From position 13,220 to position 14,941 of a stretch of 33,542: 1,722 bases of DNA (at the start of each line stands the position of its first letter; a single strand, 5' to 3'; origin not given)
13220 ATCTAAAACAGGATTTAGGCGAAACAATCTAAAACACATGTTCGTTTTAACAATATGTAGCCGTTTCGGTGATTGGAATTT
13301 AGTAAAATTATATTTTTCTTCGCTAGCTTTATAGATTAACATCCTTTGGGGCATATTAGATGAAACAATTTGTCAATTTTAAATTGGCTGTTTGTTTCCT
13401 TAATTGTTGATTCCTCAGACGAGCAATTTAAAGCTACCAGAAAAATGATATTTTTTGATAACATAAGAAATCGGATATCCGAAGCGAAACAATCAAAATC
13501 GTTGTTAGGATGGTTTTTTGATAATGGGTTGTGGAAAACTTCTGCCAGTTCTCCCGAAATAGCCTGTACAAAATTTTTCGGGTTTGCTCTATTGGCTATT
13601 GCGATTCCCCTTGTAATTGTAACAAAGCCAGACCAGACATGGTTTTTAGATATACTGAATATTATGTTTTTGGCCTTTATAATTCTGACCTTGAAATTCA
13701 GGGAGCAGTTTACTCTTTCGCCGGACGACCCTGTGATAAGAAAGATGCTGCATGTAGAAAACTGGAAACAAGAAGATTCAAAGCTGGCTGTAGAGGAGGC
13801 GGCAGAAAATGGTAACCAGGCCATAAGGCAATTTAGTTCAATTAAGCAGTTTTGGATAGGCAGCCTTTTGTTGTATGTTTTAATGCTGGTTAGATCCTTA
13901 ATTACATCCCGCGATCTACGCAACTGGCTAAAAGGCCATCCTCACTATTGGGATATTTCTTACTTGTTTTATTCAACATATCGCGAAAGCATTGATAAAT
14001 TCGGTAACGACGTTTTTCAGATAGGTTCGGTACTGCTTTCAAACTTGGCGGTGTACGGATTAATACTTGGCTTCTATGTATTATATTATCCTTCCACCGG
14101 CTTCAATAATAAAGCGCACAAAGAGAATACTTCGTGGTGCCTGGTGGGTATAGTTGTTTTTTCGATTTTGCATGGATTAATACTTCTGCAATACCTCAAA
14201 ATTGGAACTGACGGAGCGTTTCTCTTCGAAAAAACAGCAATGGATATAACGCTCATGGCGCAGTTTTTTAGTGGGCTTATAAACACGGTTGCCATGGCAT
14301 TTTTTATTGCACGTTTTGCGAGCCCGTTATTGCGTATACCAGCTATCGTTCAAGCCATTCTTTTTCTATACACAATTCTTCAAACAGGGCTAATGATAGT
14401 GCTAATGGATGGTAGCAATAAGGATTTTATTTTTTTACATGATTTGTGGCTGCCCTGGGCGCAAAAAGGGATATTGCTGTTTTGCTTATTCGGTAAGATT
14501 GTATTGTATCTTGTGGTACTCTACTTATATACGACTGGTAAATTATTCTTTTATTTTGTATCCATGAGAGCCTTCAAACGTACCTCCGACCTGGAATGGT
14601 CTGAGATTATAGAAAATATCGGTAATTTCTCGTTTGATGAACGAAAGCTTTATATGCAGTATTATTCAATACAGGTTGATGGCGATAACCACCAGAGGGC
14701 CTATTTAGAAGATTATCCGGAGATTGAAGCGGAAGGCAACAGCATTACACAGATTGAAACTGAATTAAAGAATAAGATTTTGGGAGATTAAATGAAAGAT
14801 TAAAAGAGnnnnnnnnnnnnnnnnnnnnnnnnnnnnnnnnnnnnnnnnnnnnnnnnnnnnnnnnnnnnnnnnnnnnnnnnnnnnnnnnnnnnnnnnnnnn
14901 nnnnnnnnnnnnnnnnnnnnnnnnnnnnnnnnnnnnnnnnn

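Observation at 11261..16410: Terminator-bounded three-gene module made entirely of large polytopic membrane proteins (Gcr-like protein plus two paralogues, one with a winged helix)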

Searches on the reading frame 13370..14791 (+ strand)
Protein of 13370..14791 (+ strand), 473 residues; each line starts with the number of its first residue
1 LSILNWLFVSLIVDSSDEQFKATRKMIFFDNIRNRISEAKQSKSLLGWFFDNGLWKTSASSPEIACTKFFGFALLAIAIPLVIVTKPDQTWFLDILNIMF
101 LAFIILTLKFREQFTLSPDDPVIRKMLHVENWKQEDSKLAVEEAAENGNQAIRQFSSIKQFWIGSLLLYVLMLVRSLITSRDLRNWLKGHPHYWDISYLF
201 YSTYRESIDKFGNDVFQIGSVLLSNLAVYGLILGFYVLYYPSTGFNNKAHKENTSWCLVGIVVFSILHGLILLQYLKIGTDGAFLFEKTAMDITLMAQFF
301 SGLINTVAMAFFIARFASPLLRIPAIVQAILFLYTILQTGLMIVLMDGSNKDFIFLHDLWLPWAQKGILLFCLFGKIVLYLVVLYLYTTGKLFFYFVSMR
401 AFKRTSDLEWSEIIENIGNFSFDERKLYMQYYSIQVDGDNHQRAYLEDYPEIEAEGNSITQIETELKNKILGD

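Call 3: search_protein_families(library=pfam, proteins=[window:13370-14791:+], max_evalue=0.1)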
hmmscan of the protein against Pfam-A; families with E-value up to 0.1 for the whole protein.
window:13370-14791:+ (473 aa): 1 family
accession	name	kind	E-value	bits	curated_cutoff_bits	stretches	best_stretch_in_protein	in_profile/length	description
PF20048.4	DUF6450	-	0.077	13.3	25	0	259-306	16-59/68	Domain of unknown function (DUF6450)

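Call 4: search_protein_families(library=ncbifam, proteins=[window:13370-14791:+], max_evalue=0.1)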
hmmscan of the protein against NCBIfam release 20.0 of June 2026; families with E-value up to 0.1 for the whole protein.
window:13370-14791:+ (473 aa): 0 families

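Call 5: search_protein_families(library=padloc, proteins=[window:13370-14791:+], max_evalue=0.1)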
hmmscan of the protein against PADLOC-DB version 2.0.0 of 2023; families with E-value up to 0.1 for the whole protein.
window:13370-14791:+ (473 aa): 1 family
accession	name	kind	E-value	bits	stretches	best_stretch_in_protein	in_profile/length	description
PDLC03375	MTase_II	-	0.018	12.4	1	393-427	299-333/348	Type II methyltransferase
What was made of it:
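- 13445..14791 (+): Gene 2, 448 aa (ATG start; the mechanical ORF begins at TTG 13370). It has the 8-TM domain of an uncatalogued family and a short acidic tail, with no DNA-binding domain. It keeps the family's invariant R, Y, Q and K. No Pfam, NCBIfam or PADLOC family (calls 3-5).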

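Call 12: find_homologous_proteins(query=window:13445-14791:+)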
Query window:13445-14791:+ (448 aa): 1 proteins with E <= 0.001 among 5374 candidates.
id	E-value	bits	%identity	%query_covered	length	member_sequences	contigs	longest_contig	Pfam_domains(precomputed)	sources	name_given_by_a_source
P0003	5.9e-298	1006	100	100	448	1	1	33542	-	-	-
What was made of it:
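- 13445..14791 (+): The database gene call is 448 aa (call 12).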
